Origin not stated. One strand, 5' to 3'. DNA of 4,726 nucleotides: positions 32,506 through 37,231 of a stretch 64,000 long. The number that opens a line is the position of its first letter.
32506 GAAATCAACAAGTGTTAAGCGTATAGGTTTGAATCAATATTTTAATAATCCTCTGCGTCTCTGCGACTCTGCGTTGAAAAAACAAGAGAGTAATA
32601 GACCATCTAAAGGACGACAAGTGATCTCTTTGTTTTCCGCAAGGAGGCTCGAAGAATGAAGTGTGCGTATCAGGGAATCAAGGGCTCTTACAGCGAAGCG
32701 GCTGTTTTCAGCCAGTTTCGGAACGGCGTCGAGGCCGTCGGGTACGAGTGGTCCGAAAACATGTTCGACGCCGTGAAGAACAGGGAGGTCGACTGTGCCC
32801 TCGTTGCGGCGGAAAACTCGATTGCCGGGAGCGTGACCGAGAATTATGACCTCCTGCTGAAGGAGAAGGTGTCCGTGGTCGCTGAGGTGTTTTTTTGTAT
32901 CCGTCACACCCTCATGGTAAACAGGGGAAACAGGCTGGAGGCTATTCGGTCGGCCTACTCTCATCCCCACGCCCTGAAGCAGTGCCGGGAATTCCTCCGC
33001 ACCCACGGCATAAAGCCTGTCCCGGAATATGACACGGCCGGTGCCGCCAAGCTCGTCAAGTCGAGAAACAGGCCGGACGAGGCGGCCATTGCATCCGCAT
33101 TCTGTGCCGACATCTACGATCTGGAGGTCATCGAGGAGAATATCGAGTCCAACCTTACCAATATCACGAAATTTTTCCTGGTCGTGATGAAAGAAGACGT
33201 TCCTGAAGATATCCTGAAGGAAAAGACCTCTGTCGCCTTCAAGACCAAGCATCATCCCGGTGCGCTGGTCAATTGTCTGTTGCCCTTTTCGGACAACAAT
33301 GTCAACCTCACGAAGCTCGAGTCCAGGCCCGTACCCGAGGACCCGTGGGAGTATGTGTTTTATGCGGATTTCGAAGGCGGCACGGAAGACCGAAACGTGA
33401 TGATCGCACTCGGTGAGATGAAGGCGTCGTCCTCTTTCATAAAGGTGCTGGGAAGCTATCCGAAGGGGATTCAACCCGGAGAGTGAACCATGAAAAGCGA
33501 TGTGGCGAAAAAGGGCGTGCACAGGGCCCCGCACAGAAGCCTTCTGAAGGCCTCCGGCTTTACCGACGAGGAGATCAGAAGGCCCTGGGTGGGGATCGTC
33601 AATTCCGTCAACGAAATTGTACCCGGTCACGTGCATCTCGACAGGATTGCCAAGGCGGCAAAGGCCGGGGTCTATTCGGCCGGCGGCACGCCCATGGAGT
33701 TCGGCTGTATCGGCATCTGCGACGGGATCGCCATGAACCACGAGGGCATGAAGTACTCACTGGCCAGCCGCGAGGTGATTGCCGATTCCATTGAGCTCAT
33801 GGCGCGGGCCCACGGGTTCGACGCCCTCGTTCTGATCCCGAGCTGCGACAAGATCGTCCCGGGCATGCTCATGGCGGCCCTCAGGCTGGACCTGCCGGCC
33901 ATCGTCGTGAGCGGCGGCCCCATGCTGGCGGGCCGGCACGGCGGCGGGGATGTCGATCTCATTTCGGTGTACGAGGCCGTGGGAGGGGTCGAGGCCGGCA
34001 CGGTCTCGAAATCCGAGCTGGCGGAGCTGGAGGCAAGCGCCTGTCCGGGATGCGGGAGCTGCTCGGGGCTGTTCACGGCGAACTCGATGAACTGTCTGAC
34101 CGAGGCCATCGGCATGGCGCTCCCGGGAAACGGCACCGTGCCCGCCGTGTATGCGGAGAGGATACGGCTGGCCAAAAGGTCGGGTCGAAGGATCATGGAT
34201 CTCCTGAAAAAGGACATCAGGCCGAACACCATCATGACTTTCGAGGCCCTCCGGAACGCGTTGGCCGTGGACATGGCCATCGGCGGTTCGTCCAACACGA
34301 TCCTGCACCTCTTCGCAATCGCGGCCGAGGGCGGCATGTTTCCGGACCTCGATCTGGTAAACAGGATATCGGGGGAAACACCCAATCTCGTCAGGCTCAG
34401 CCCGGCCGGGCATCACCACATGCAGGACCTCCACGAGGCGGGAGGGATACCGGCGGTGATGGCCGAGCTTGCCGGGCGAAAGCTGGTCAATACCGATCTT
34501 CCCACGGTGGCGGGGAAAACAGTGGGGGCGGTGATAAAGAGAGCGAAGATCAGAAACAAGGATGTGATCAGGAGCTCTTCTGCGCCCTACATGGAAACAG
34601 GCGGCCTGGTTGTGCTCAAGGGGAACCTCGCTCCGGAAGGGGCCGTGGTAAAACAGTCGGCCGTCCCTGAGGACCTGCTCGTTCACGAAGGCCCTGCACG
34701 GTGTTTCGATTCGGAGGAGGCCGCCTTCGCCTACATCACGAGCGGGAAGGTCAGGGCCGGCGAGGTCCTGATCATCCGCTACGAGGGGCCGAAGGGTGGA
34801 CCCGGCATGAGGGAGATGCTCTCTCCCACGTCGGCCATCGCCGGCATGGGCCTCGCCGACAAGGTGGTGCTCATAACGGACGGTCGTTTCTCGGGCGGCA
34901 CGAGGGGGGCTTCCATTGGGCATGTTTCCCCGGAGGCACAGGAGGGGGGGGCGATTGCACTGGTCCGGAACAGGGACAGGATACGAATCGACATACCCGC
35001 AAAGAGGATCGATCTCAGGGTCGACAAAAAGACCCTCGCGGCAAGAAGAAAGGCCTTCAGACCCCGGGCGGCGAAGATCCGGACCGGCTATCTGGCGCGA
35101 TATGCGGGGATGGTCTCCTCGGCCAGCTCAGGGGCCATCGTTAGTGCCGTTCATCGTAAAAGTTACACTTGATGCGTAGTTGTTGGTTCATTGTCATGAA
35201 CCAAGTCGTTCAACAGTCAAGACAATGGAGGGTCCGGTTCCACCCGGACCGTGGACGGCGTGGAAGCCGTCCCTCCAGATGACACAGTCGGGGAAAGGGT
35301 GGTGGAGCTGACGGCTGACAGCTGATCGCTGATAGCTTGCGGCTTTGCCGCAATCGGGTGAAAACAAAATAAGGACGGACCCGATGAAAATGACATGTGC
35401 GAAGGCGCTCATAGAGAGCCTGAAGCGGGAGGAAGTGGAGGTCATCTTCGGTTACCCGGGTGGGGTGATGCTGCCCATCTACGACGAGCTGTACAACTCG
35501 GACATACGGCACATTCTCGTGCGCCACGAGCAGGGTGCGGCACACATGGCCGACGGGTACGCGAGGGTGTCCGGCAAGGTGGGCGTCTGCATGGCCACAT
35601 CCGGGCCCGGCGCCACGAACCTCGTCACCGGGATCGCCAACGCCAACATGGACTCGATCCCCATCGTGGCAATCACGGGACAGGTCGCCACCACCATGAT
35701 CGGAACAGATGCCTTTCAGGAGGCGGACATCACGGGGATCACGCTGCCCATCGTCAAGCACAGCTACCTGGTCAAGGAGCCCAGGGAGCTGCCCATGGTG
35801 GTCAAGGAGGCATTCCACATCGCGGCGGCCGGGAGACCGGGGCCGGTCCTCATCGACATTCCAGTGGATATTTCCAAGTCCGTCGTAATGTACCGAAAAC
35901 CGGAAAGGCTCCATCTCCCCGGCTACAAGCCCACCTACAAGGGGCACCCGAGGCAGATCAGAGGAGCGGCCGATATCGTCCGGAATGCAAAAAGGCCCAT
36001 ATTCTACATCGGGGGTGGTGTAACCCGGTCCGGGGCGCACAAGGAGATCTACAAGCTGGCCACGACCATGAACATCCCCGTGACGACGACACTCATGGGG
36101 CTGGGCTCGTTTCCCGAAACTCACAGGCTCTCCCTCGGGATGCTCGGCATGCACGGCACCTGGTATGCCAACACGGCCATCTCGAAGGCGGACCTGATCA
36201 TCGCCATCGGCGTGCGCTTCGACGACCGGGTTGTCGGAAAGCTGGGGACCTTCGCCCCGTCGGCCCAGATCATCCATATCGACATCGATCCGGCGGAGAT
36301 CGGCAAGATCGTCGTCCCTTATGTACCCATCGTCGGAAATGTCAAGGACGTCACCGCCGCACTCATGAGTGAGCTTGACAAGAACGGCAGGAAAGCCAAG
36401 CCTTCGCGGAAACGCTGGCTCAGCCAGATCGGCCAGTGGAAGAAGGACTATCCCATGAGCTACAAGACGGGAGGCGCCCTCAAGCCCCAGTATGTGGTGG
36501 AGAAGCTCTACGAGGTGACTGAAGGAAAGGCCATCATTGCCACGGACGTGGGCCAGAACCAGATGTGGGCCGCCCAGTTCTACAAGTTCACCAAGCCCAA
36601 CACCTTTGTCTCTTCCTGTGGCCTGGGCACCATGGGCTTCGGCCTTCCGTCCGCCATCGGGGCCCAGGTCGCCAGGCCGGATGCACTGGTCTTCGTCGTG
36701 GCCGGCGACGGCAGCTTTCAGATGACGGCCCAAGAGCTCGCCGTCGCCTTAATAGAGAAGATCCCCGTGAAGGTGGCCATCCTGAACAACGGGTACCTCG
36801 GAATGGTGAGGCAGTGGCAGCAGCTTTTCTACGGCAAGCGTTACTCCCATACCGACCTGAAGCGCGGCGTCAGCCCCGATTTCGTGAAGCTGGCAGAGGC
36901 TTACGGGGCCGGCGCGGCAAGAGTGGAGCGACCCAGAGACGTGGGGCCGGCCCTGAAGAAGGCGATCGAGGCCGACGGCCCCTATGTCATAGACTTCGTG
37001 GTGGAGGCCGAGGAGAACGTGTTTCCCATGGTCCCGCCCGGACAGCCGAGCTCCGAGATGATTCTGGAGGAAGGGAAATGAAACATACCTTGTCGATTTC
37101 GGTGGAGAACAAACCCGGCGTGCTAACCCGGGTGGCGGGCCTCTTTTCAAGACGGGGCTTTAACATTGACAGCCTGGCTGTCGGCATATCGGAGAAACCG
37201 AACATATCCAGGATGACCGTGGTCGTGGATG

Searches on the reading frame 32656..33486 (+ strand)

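Call 54: search_protein_families(library=pfam, proteins=[window:32656-33486:+], max_evalue=0.0001)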
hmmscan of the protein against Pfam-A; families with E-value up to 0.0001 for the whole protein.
window:32656-33486:+ (276 aa): 1 family
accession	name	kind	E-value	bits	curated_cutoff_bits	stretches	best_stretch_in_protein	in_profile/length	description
PF00800.23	PDT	-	3.2e-56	190.5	25.2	1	4-177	2-177/181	Prephenate dehydratase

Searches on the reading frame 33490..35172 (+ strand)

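Call 54: search_protein_families(library=pfam, proteins=[window:33490-35172:+], max_evalue=0.0001)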
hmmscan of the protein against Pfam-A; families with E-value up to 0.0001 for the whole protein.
window:33490-35172:+ (560 aa): 2 families
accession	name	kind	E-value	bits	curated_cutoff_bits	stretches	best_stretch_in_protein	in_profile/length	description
PF00920.27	ILVD_EDD_N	-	9.1e-134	446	27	1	31-346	1-314/316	Dihydroxy-acid/6-phosphogluconate dehydratase N-terminal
PF24877.1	ILV_EDD_C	-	3.5e-77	258.6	27.7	1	358-549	1-191/191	Dihydroxy-acid/6-phosphogluconate dehydratase C-terminal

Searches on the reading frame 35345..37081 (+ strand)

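Call 54: search_protein_families(library=pfam, proteins=[window:35345-37081:+], max_evalue=0.0001)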
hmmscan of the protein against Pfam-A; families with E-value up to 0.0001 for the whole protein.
window:35345-37081:+ (578 aa): 3 families
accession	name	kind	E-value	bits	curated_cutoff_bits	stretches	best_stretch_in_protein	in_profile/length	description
PF02775.26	TPP_enzyme_C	-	2e-56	190.4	21.9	1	401-551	1-151/151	Thiamine pyrophosphate enzyme, C-terminal TPP binding domain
PF00205.28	TPP_enzyme_M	-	1.3e-49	167.8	30.4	1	206-340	2-137/137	Thiamine pyrophosphate enzyme, central domain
PF02776.23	TPP_enzyme_N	-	3.1e-42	143.5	26.8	1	16-131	1-118/119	Thiamine pyrophosphate enzyme, N-terminal TPP binding domain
